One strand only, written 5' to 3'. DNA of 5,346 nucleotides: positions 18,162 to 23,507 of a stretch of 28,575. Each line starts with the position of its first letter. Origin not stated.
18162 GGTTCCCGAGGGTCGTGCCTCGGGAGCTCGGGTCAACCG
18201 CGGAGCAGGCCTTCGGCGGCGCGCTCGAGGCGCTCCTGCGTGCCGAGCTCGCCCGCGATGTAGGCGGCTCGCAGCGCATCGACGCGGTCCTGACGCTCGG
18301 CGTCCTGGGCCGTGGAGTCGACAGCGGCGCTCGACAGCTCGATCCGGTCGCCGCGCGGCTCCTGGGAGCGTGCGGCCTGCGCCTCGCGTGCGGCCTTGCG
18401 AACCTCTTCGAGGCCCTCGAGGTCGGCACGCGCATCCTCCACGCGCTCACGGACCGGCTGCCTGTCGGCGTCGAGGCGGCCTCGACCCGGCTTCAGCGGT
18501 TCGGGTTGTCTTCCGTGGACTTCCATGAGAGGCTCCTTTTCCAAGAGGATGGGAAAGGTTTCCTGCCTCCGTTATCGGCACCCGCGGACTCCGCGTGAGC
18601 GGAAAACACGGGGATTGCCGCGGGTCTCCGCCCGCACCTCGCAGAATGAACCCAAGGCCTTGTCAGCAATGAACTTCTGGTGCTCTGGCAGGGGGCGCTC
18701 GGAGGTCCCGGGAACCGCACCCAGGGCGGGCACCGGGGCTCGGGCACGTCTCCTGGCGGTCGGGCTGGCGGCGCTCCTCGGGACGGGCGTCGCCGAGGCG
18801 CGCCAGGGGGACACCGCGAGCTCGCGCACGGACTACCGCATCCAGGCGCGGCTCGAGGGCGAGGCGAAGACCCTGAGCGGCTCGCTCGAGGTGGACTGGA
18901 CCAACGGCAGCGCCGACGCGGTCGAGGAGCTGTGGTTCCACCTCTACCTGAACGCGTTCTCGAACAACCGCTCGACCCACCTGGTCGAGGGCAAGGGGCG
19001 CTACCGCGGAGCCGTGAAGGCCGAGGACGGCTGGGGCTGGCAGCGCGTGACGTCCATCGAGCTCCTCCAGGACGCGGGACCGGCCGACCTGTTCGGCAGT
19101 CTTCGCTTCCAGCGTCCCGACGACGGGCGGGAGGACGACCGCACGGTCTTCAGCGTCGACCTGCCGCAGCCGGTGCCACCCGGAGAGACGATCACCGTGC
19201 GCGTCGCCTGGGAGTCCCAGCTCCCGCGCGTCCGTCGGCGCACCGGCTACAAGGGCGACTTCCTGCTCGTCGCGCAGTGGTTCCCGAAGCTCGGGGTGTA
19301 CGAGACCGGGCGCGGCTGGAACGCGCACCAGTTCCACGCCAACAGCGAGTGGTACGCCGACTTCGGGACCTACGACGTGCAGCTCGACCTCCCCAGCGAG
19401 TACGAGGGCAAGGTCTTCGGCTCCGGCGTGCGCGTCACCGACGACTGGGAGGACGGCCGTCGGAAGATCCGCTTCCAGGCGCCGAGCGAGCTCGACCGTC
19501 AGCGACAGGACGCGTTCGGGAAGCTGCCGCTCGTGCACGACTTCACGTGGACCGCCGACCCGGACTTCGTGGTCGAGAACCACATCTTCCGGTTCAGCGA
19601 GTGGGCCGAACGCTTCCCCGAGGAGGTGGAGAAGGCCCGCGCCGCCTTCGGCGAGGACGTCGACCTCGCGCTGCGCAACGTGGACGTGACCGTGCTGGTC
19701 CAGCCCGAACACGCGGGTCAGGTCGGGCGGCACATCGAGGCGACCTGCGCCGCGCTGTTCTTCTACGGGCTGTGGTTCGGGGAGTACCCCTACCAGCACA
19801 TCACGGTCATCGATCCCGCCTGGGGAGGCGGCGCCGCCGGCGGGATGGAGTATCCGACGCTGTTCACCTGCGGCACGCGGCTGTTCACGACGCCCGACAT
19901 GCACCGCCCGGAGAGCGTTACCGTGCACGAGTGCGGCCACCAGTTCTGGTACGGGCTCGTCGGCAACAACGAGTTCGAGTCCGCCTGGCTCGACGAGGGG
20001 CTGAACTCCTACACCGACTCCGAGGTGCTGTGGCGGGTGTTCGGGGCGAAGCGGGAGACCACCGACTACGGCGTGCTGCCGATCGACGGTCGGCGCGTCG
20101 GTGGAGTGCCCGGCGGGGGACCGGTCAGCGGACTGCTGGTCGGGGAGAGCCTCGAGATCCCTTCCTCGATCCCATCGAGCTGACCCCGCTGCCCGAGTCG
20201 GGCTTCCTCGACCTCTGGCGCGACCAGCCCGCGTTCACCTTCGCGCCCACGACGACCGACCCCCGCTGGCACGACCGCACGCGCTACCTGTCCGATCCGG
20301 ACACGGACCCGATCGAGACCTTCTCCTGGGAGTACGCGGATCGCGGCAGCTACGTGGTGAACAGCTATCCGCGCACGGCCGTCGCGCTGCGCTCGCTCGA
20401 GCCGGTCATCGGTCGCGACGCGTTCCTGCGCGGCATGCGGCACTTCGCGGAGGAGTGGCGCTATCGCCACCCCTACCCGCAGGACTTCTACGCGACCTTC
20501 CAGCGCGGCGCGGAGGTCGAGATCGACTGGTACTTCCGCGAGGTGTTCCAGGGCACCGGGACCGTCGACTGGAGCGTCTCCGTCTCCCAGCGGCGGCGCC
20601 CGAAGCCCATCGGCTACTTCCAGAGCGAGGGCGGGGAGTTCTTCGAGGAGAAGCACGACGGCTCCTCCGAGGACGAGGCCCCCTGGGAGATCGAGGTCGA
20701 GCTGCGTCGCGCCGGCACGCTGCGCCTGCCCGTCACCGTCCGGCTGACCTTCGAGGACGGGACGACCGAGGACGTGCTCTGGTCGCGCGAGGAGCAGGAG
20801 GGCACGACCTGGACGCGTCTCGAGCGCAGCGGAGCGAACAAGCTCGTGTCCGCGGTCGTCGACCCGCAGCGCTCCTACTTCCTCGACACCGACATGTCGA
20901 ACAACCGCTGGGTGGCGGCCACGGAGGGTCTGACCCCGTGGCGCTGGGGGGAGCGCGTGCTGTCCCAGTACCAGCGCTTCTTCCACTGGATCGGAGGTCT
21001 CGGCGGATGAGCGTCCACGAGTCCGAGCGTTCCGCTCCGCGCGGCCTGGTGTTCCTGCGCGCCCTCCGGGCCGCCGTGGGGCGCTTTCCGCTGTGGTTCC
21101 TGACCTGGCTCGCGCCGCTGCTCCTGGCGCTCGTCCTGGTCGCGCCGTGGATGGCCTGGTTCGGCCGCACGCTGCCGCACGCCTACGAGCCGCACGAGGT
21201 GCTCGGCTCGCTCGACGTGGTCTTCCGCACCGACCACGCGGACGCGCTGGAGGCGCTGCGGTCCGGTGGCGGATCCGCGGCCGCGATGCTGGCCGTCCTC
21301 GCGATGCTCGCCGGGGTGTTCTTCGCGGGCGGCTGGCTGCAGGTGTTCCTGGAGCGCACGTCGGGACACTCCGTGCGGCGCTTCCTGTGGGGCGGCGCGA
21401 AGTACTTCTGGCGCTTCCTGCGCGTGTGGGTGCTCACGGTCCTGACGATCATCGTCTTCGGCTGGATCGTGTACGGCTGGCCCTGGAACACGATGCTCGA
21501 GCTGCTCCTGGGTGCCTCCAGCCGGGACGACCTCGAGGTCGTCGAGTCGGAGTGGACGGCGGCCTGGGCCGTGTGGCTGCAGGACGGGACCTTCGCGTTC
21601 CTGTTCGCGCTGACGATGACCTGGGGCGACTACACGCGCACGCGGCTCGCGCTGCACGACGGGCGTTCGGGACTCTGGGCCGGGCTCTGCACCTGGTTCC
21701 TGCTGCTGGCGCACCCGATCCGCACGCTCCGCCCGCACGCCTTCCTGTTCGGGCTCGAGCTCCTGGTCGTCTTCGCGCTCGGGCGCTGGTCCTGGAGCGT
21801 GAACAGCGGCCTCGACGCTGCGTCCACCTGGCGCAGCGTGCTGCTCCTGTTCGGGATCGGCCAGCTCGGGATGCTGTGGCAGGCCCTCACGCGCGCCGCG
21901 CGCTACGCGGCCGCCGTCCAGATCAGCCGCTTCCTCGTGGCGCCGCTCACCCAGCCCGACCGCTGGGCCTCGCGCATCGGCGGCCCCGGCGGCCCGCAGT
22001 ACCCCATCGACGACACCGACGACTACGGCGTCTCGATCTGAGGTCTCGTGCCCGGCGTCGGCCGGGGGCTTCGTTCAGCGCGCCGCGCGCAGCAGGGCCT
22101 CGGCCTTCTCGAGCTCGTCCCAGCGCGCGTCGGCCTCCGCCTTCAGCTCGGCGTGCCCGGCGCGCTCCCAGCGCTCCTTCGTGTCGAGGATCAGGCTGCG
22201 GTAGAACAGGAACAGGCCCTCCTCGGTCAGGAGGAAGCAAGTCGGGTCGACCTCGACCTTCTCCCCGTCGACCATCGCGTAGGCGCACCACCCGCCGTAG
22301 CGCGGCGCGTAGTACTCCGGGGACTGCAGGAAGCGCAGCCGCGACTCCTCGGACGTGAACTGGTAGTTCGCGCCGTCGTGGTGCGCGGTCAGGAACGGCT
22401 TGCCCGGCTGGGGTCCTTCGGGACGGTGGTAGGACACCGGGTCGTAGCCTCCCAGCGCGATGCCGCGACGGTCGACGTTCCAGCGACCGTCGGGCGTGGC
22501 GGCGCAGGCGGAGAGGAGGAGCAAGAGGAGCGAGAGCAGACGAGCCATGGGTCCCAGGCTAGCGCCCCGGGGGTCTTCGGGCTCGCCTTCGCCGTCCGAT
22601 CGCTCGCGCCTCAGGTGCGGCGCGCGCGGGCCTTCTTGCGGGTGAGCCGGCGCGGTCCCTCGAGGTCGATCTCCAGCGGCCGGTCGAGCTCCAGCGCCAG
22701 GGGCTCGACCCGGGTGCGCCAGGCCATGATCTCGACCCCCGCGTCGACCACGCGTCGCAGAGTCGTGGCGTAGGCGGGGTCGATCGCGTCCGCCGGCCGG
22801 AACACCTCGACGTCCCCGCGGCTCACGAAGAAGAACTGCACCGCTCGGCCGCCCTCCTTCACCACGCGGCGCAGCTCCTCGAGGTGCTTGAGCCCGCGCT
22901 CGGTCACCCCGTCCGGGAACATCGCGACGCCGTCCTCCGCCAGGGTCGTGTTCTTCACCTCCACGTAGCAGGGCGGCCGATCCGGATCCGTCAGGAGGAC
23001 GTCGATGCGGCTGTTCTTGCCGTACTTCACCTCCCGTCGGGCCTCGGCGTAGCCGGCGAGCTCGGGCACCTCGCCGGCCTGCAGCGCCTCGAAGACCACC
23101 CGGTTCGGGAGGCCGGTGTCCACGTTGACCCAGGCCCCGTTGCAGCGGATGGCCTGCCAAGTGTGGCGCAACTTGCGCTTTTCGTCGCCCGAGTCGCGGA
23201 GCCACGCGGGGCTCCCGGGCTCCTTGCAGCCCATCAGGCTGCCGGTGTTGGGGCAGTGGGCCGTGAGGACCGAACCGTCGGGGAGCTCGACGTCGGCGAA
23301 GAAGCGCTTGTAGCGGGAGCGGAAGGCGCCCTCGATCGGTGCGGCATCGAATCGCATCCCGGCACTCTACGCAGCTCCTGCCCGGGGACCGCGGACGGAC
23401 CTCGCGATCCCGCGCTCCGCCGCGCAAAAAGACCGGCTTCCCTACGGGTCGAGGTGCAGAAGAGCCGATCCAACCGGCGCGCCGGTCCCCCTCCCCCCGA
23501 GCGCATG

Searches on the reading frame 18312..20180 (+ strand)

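Call 12: search_protein_families(library=pfam, proteins=[window:18312-20180:+], max_evalue=0.01)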
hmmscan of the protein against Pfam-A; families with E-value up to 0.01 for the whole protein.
window:18312-20180:+ (623 aa): 1 family
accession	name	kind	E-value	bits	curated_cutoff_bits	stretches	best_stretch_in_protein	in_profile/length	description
PF01433.26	Peptidase_M1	-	2.9e-06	27.5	27.7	1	490-578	19-112/218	Peptidase family M1 domain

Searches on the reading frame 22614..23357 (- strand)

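Call 12: search_protein_families(library=pfam, proteins=[window:22614-23357:-], max_evalue=0.01)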
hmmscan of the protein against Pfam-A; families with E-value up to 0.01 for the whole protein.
window:22614-23357:- (248 aa): 2 families
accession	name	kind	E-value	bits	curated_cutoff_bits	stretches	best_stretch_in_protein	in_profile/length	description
PF03749.19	SfsA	-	4.2e-49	166.4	22.8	1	83-219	2-136/138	Sugar fermentation stimulation protein RE domain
PF17746.7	SfsA_N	-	9.6e-22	77.3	25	1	15-79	3-63/63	SfsA N-terminal OB domain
